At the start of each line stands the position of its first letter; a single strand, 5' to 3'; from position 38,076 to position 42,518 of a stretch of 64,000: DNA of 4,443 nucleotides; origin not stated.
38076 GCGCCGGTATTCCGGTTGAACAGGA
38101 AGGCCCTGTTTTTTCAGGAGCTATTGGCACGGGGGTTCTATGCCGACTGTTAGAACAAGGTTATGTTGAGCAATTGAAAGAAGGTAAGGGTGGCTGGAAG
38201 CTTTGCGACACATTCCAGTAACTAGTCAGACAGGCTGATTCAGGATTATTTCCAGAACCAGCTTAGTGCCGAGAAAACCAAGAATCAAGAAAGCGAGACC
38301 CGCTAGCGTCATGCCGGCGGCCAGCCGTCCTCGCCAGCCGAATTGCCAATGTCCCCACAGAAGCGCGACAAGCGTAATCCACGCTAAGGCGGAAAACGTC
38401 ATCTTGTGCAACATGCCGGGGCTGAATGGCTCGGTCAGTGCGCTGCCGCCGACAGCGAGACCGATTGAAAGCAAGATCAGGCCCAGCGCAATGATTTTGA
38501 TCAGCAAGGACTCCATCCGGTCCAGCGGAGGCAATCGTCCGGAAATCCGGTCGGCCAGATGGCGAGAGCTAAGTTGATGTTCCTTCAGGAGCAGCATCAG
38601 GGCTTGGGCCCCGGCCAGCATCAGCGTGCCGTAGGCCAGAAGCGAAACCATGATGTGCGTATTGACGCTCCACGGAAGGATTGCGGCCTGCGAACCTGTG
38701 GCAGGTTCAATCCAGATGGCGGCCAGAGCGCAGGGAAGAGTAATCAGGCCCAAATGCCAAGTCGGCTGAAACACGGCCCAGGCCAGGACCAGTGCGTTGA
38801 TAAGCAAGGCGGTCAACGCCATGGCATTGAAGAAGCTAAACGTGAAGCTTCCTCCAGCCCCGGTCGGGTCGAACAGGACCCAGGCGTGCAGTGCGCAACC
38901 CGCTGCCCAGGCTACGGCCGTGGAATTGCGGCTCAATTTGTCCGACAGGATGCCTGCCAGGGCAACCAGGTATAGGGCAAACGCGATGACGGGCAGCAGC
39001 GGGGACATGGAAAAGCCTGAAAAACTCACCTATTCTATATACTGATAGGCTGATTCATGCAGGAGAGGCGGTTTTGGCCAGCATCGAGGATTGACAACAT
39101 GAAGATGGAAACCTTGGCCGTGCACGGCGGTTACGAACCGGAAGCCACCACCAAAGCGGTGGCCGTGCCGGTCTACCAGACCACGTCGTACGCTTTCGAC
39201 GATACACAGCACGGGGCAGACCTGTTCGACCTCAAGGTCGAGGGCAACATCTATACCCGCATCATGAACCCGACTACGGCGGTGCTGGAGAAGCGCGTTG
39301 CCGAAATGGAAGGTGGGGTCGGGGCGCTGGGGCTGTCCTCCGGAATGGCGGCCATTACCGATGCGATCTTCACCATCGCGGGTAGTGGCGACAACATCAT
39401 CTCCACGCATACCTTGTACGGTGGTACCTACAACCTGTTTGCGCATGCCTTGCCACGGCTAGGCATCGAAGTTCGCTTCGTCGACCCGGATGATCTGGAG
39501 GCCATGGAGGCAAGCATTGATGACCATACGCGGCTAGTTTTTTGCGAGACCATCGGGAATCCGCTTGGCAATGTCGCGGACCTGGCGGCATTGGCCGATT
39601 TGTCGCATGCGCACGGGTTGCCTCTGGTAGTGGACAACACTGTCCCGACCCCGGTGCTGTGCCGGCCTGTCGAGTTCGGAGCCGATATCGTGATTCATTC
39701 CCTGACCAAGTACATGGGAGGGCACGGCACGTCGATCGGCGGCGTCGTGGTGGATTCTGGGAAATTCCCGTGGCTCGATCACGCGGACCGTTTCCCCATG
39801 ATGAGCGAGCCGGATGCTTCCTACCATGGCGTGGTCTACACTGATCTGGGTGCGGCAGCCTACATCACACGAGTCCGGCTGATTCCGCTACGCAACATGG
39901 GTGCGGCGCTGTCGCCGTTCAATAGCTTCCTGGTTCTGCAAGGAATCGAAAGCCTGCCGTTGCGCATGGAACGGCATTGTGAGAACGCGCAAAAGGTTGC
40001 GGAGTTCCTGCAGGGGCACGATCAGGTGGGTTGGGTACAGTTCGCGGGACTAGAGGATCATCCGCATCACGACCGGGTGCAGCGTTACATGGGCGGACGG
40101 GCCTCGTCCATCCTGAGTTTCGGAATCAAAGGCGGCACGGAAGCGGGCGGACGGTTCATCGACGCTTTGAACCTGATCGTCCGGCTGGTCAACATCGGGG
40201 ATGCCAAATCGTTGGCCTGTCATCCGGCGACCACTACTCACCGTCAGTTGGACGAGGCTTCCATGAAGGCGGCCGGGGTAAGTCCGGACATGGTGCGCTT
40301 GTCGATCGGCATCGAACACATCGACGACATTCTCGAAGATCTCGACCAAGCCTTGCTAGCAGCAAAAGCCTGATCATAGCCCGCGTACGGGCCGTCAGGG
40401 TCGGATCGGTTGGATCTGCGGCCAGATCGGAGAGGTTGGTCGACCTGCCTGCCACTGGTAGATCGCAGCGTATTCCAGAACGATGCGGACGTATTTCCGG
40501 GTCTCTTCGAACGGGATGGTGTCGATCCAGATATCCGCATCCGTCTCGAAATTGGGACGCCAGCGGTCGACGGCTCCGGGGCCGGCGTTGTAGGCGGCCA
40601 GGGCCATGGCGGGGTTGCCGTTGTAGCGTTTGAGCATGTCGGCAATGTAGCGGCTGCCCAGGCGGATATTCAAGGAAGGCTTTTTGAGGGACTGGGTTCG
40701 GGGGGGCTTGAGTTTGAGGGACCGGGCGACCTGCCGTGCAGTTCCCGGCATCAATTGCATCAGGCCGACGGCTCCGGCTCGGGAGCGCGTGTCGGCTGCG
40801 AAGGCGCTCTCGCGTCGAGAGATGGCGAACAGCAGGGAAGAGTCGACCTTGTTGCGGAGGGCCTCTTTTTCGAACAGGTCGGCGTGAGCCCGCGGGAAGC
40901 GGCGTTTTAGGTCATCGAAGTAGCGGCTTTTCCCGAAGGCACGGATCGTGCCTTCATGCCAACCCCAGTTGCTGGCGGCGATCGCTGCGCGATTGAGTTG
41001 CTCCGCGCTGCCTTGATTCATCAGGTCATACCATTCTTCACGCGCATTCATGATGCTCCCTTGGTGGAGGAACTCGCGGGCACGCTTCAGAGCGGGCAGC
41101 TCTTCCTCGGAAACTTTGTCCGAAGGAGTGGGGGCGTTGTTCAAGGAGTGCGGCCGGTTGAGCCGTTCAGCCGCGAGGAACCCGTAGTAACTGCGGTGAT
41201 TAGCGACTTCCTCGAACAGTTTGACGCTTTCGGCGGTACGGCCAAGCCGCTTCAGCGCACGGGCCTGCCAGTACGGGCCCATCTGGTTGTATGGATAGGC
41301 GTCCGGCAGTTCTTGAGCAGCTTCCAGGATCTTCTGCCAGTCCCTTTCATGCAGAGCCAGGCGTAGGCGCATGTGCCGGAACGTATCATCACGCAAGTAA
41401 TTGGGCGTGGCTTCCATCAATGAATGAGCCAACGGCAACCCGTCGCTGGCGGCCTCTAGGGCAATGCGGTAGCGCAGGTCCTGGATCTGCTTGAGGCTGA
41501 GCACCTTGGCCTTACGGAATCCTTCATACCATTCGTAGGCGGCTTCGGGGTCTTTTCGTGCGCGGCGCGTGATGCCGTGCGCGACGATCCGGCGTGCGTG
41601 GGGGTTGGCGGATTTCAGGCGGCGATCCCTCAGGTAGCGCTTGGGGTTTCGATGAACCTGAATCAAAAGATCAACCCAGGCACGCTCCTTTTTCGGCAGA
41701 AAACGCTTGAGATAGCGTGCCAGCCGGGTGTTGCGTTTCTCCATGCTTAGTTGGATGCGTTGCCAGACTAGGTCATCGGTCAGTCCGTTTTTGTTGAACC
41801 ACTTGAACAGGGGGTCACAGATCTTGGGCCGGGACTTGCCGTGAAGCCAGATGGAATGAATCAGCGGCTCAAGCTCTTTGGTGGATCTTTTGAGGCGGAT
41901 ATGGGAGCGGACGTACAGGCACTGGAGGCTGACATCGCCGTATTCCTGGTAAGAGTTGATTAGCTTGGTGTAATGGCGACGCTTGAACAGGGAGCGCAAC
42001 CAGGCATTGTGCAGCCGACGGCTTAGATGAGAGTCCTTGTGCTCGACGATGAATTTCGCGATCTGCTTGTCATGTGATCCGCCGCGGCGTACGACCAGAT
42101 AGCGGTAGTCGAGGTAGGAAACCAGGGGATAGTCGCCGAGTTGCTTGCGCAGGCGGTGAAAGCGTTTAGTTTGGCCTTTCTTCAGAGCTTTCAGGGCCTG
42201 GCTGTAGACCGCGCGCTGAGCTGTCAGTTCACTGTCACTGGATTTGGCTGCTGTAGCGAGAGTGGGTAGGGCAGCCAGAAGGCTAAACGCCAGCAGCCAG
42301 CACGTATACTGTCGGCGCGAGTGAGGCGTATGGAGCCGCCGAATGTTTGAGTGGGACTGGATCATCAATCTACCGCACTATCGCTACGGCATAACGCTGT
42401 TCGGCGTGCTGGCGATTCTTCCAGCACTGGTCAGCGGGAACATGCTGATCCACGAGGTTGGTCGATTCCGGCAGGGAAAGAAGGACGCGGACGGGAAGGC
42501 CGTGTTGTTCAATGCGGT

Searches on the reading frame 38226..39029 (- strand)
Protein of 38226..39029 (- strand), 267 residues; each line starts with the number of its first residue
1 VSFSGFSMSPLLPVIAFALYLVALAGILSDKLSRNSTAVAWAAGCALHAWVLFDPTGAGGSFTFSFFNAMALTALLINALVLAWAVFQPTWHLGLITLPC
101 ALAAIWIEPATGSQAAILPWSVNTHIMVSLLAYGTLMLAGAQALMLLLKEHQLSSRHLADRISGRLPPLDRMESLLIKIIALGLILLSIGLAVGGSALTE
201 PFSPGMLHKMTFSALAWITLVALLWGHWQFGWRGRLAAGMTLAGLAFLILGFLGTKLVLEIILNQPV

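Call 30: search_protein_families(library=pfam, proteins=[window:38226-39029:-], max_evalue=0.00001)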
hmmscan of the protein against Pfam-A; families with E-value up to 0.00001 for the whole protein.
window:38226-39029:- (267 aa): 1 family
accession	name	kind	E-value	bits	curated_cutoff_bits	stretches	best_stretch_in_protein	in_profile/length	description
PF01578.25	Cytochrom_C_asm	-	1.1e-17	64.9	29.9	1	61-262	28-211/212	Cytochrome C assembly protein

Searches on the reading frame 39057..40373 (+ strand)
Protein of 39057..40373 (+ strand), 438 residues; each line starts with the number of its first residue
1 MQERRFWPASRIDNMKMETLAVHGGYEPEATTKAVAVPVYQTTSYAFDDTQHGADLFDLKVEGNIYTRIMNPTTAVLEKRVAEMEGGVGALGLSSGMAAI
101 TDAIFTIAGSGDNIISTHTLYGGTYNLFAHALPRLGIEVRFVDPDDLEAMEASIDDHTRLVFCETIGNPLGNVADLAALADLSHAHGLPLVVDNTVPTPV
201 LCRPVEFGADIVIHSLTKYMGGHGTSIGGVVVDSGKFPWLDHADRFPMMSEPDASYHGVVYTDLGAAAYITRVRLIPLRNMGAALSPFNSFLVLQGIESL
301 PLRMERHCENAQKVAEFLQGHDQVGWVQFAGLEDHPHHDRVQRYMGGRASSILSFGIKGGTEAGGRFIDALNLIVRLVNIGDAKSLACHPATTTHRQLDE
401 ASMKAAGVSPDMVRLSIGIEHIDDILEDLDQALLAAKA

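Call 30: search_protein_families(library=pfam, proteins=[window:39057-40373:+], max_evalue=0.00001)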
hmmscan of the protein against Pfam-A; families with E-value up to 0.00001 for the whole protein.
window:39057-40373:+ (438 aa): 4 families
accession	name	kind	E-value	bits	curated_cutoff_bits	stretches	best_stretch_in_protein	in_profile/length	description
PF01053.26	Cys_Met_Meta_PP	-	4.2e-135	450.6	27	1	18-433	1-380/381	Cys/Met metabolism PLP-dependent enzyme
PF00155.27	Aminotran_1_2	-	3.3e-09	36.8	19.7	1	76-234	46-235/361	Aminotransferase class I and II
PF00266.25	Aminotran_5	-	3e-07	30.2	21.5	1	101-227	78-210/371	Aminotransferase class-V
PF01041.23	DegT_DnrJ_EryC1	-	5.7e-07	29.5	19.8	1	71-193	23-145/360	DegT/DnrJ/EryC1/StrS aminotransferase family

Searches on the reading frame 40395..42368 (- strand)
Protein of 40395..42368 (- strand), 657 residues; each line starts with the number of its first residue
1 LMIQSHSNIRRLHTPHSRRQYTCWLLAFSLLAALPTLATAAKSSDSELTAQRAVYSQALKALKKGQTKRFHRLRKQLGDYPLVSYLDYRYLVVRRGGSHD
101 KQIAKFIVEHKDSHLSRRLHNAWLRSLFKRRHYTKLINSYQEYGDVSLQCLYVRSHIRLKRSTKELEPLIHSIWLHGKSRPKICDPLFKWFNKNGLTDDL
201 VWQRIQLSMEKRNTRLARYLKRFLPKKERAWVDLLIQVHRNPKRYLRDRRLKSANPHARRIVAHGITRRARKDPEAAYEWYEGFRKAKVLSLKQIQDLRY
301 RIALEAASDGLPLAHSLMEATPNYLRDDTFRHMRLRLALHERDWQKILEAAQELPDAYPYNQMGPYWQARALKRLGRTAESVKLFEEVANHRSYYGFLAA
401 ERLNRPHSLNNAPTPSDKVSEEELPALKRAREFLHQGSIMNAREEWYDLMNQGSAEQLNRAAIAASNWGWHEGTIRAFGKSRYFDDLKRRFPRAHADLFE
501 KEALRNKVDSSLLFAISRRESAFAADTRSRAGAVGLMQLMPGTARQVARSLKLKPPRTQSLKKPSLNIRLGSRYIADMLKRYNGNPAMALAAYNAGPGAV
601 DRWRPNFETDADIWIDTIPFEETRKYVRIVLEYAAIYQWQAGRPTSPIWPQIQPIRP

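Call 30: search_protein_families(library=pfam, proteins=[window:40395-42368:-], max_evalue=0.00001)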
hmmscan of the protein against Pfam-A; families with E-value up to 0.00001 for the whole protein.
window:40395-42368:- (657 aa): 2 families
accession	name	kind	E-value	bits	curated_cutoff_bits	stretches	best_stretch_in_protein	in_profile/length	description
PF01464.25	SLT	-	4.6e-30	104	21.3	1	498-608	2-109/117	Transglycosylase SLT domain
PF14718.12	SLT_L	-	4.8e-17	62.3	25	1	422-487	3-68/68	Soluble lytic murein transglycosylase L domain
